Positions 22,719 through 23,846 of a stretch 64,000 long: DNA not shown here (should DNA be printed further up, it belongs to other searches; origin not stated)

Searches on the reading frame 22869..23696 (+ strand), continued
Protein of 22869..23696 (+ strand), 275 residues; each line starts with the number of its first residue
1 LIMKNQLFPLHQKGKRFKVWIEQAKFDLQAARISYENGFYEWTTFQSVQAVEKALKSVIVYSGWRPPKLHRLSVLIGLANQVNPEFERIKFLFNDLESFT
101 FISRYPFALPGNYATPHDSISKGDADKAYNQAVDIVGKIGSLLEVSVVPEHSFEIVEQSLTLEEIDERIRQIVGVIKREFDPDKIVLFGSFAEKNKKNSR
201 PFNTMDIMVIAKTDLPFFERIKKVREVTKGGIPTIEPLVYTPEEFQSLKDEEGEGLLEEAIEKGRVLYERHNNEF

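Call 12: search_solved_structures(query=A1, max_evalue=1, show_alignments=3)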
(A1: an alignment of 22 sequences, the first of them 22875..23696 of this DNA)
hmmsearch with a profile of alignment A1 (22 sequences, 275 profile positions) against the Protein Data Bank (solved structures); distinct sequences matched with E-value up to 1: 18.
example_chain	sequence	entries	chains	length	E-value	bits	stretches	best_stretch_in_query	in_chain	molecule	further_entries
1wol_A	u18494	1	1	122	1.4e-12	50.7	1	16-143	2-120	122aa long conserved hypothetical protein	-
1ufb_A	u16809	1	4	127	6.1e-11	45.3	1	16-143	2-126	TT1696 protein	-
1o3u_A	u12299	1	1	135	9.8e-11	44.7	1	18-145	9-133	conserved hypothetical protein TM0613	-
3o10_A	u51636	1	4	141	3.6e-05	26.4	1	20-147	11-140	Sacsin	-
9xbd_E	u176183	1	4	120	0.00023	23.8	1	158-230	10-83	Nucleotidyltransferase domain-containing protein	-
9z7q_I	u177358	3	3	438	0.0086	18.6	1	170-209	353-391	Cmr1-MntA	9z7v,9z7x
5yep_A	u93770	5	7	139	0.089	15.3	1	173-226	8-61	Toxin-antitoxin system antidote Mnt family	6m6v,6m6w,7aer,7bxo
9oox_L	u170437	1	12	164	0.2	14.1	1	46-74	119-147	ring interacting pore 1 (Rip1)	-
1ki1_B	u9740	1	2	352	0.25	13.8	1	103-169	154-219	intersectin long form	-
5hzi_A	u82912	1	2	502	0.28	13.7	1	103-163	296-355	Intersectin-1,NPH1-1,Intersectin-1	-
3qbv_B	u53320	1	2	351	0.29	13.6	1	103-164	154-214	Intersectin-1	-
5hzj_A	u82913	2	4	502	0.3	13.5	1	103-163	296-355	Intersectin-1,NPH1-1,Intersectin-1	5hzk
6p82_A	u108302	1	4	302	0.32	13.5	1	160-211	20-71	Nucleotidyltransferase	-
1no5_A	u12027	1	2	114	0.32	13.4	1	162-221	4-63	Hypothetical protein HI0073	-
6p8u_A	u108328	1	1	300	0.34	13.4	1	161-211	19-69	Nucleotidyltransferase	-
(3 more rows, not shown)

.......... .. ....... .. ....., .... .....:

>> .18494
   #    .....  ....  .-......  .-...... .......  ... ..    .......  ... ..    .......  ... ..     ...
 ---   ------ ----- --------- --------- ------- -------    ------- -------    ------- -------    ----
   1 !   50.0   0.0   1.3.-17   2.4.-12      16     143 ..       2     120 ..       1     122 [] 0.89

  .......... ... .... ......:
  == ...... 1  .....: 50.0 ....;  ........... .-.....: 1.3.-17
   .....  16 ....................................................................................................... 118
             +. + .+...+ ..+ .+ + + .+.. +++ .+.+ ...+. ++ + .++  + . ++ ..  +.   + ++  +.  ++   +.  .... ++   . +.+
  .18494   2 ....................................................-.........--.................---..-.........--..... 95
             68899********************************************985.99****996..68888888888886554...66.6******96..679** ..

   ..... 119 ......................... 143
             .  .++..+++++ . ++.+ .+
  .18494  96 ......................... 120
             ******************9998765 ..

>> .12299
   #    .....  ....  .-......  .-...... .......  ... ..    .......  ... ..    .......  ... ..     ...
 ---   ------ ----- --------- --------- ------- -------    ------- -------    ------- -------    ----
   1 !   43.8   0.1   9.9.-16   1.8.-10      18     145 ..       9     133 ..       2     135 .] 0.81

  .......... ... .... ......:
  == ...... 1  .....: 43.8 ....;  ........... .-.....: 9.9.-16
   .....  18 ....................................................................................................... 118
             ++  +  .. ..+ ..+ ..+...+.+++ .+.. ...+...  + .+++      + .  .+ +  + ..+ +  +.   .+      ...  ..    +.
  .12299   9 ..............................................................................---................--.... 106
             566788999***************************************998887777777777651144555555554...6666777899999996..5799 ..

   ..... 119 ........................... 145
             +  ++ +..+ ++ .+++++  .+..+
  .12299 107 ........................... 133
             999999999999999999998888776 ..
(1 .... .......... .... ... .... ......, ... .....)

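Call 29: predict_structure(alignment_id=A4)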
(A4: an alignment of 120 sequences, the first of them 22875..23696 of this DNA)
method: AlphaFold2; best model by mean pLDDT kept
length: 273 residues; sequences in the alignment: 120
mean_pLDDT: 88.7   pTM: 0.85
mean pLDDT of the five models: 88.7, 88.6, 88.1, 87.6, 85.7
residues with pLDDT >= 90: 177; 70-90: 66; 50-70: 26; < 50: 4
segments of 3 or more residues with pLDDT < 50: 271-273
pLDDT, mean of each block of 10 residues (from residue 1): 74 93 98 97 96 96 90 91 94 87 79 87 96 97 74 74 95 98 94 66 94 93 92 94 87 81 92 43
secondary structure, 60 per line:
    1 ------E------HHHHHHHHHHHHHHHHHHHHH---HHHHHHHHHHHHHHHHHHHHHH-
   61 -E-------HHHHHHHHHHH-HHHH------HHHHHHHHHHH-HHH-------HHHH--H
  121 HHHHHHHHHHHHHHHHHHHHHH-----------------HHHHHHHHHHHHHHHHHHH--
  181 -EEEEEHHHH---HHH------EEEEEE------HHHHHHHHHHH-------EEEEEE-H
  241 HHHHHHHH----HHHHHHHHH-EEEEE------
elements in order: H14-34 H38-59 H70-80 H82-85 H92-102 H114-117 H120-142 H160-178 E182-186 H187-190 E203-208 H215-225 E233-238 H240-248 H253-261 E263-267

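Call 32: fold_search(model_id=the predicted structure, library=pdb)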
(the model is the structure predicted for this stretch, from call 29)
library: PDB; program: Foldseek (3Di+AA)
matches with E <= 10: 378; with E <= 0.001: 5
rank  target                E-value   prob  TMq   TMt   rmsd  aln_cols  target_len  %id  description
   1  1wol                  7.8e-05  1.00  0.35  0.73   4.2       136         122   28  Crystal Structure of ST0689, an archaeal HEPN homologue (released 2005-11-22)
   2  1ufb_A                3.7e-04  1.00  0.37  0.75   3.8       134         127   23  Crystal structure of TT1696 from Thermus thermophilus HB8 (released 2003-11-28)
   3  3o10_A                4.3e-04  1.00  0.39  0.72   3.3       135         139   21  Crystal structure of the HEPN domain from human sacsin (released 2011-03-30)
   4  3o10_C                5.4e-04  1.00  0.40  0.75   2.8       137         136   22  Crystal structure of the HEPN domain from human sacsin (released 2011-03-30)
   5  3o10_D                9.2e-04  1.00  0.39  0.74   3.2       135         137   20  Crystal structure of the HEPN domain from human sacsin (released 2011-03-30)
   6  1o3u                  1.9e-03  1.00  0.33  0.69   5.0       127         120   25  Crystal structure of an hepn domain protein (tm0613) from thermotoga maritima at 1.75 A resolution (released 2003-04-22)
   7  6sxj                  1.1e-02  1.00  0.28  0.31   9.1       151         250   14  Crystal structure of spectinomycin adenyltransferase AAD(9) from Enterococcus faecialis (released 2020-04-15)
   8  8xeo_B                1.3e-02  1.00  0.28  0.67   4.4       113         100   14  Crystal structure of MNT antitoxin (released 2024-12-18)
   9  2rff                  1.4e-02  1.00  0.27  0.59   4.8       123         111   18  Crystal structure of a putative nucleotidyltransferase (NP_343093.1) from Sulfolobus solfataricus at 1.40 A resolution (released 2007-10-16)
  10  7bxo_E                2.1e-02  1.00  0.26  0.52   3.8       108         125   16  Crystal structure of the toxin-antitoxin with AMP-PNP (released 2020-09-30)
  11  4pui_B                2.1e-02  1.00  0.22  0.60   4.8        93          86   14  BolA domain of SufE1 from Arabidopsis thaliana (released 2014-07-23)
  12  7aer_A                2.7e-02  1.00  0.24  0.51   4.1       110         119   15  Rebuilt and re-refined PDB entry 5yep: tri-AMPylated Shewanella oneidensis HEPN toxin in complex with MNT antitoxin (released 2020-12-30)
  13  2hsb                  2.8e-02  1.00  0.36  0.74   4.0       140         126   22  Crystal structure of a hepn domain containing protein (af_0298) from archaeoglobus fulgidus at 1.95 A resolution (released 2006-08-15)
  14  6xz0                  3.0e-02  1.00  0.28  0.30   8.9       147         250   15  Crystal structure of spectinomycin adenyltransferase AAD(9) from Enterococcus faecialis with spectinomycin (released 2020-04-15)
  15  6m6v_A                4.6e-02  1.00  0.25  0.51   3.5       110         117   14  Crystal structure the toxin-antitoxin MntA-HepT (released 2020-09-30)
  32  9bj6_C                2.1e-01  0.92  0.31  0.48   8.6       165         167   16  Crystal structure of the HEPN family member AbiV, an RNase in a two-component antiphage system in Lactococcus lactis (released 2025-08-13)
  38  9bj6_D                3.2e-01  0.57  0.25  0.40  10.4       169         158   14  Crystal structure of the HEPN family member AbiV, an RNase in a two-component antiphage system in Lactococcus lactis (released 2025-08-13)
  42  9bj6_A                3.9e-01  0.77  0.28  0.38   8.9       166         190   15  Crystal structure of the HEPN family member AbiV, an RNase in a two-component antiphage system in Lactococcus lactis (released 2025-08-13)
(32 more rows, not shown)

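Call 54: find_encoding_contigs(protein=P0004, flank=6000, max_places=2)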
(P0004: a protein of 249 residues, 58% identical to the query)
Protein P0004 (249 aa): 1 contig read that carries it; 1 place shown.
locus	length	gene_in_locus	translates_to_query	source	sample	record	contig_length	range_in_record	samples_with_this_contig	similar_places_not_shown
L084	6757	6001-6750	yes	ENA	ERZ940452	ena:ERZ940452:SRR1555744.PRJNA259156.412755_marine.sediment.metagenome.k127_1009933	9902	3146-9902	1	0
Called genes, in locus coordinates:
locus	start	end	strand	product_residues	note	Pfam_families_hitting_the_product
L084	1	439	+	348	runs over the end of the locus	PF07787:TMEM43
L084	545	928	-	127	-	PF04266:ASCH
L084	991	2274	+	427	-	PF08239:SH3_3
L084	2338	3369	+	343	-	PF00154:RecA_N, PF06745:ATPase (faint), PF08423:Rad51, PF21096:RecA_C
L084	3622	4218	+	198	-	-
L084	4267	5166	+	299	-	-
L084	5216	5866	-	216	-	-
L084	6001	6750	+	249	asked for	PF05168:HEPN, PF18765:Polbeta (weak)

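Call 55: find_encoding_contigs(protein=P0002, flank=4000, max_places=2)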
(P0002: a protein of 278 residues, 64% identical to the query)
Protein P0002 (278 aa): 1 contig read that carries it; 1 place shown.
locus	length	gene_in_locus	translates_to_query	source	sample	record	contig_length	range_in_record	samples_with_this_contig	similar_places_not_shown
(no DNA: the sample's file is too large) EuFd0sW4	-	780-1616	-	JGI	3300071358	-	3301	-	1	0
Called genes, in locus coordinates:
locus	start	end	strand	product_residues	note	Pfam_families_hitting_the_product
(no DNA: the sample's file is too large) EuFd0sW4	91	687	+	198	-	-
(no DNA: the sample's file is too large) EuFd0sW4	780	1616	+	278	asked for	PF05168:HEPN, PF18765:Polbeta (faint)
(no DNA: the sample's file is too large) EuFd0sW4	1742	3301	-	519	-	?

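Call 56: search_protein_families(library=padloc, proteins=[window:22875-23696:+], max_evalue=0.01)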
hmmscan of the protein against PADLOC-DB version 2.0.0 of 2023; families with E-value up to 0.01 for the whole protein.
window:22875-23696:+ (273 aa): 1 family
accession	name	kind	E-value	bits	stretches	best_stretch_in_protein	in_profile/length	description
PDLC04368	PDC-M05A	-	0.00056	17.8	1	184-250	111-173/201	-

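Call 59: search_protein_families(library=padloc, proteins=[L084:4267-5166:+, L084:5216-5866:-, L013:9992-10792:+], max_evalue=0.01)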
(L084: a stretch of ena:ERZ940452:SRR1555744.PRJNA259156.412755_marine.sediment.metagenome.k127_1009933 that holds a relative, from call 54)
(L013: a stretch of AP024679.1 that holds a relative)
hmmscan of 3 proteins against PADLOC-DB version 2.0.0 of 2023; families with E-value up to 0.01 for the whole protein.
L084:4267-5166:+ (299 aa): 0 families

L084:5216-5866:- (216 aa): 0 families

L013:9992-10792:+ (266 aa): 5 families
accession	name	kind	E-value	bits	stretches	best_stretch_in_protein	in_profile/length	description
PDLC04368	PDC-M05A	-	6e-07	27.5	1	164-261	93-187/201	-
PDLC04372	PDC-M05A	-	3.2e-06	25.5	1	164-261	62-156/167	-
PDLC04903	PDC-S09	-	6.6e-05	21.2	1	157-217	5-64/108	-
PDLC04907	PDC-S09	-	0.0056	14.8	0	158-207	5-55/114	-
PDLC04905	PDC-S09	-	0.0085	14.4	0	172-205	15-48/101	-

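Call 63: search_protein_families(library=padloc, proteins=[window:22875-23696:+, L057:9974-10390:+, L061:8486-8884:+], max_evalue=10)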
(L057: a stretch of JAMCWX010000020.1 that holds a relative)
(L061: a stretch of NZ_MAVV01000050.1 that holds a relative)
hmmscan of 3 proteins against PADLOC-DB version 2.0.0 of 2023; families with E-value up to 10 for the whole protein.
window:22875-23696:+ (273 aa): 5 families
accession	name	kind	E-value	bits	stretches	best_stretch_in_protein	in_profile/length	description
PDLC04368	PDC-M05A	-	0.00056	17.8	1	184-250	111-173/201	-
PDLC04903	PDC-S09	-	0.012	13.9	1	181-226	27-69/108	-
PDLC04372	PDC-M05A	-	0.02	13.1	1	181-251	77-143/167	-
PDLC01031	Csx1/Csm6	-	0.029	11.8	2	166-198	15-42/357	CARF+HEPN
PDLC04907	PDC-S09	-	0.034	12.3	1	162-210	9-54/114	-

L057:9974-10390:+ (138 aa): 0 families

L061:8486-8884:+ (132 aa): 0 families

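Call 69: search_dna_similar(query=window:22875-23696:+, collection=plasmids, mode=protein, max_evalue=0.001, max_rows=20)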
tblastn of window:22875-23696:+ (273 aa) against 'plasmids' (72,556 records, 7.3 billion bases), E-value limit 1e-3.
Records with a match: 29; places in all: 43; records where one place covers at least 80% of the query: 0.
Best place of each record, by identity: <60% 29.
By first word of the organism name: Thermus 27; Thermomicrobium 1; Cetobacterium 1.
By predicted mobility (MOB-suite, as given by PLSDB): non-mobilizable 29.
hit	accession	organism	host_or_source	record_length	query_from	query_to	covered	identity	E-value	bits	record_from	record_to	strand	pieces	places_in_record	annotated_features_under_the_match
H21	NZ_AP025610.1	Thermus thermophilus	-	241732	13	130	43%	33.1%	8e-4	48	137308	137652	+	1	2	HEPN domain-containing protein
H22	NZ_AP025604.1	Thermus thermophilus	-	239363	13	130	43%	33.1%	8e-4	48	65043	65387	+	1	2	HEPN domain-containing protein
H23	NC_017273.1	Thermus thermophilus SG0.5JP17-16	-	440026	13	130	43%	33.1%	9e-4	48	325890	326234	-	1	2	HEPN domain-containing protein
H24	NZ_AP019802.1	Thermus thermophilus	-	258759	13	130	43%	33.1%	8e-4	48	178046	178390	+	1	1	HEPN domain-containing protein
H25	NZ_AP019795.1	Thermus thermophilus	-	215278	13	130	43%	33.1%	1e-3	48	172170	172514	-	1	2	HEPN domain-containing protein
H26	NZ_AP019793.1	Thermus thermophilus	-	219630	13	130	43%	33.1%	1e-3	48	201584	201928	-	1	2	HEPN domain-containing protein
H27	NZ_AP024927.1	Thermus thermophilus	-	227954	13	130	43%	33.1%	1e-3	48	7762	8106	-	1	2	HEPN domain-containing protein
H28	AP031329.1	Thermus thermophilus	-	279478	13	130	43%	33.1%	1e-3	48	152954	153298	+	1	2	HEPN domain-containing protein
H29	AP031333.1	Thermus thermophilus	-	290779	13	130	43%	33.1%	1e-3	48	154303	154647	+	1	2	HEPN domain-containing protein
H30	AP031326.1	Thermus thermophilus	-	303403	13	130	43%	33.1%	1e-3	48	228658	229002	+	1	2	HEPN domain-containing protein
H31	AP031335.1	Thermus thermophilus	-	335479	13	130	43%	33.1%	1e-3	48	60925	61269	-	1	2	HEPN domain-containing protein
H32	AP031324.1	Thermus thermophilus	-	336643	13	130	43%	33.1%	1e-3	48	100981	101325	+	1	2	HEPN domain-containing protein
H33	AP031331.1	Thermus thermophilus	-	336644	13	130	43%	33.1%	1e-3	48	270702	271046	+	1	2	HEPN domain-containing protein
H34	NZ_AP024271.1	Thermus thermophilus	-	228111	13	130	43%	33.1%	1e-3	48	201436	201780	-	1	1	HEPN domain-containing protein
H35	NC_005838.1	Thermus thermophilus HB27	-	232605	13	130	43%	33.1%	1e-3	48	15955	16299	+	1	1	HEPN domain-containing protein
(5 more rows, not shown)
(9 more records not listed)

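Call 81: find_related_loci(query=A1, collection=viral_contigs, flank=4000)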
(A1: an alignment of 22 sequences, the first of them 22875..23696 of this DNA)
Query A1 (273 aa) in viral_contigs; peptide patterns used: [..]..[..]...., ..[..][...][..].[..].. (x = any residue, [..] = any of these).
56 stretches matched a pattern, but none encodes a relative of the query by tblastn (E <= 1e-3).
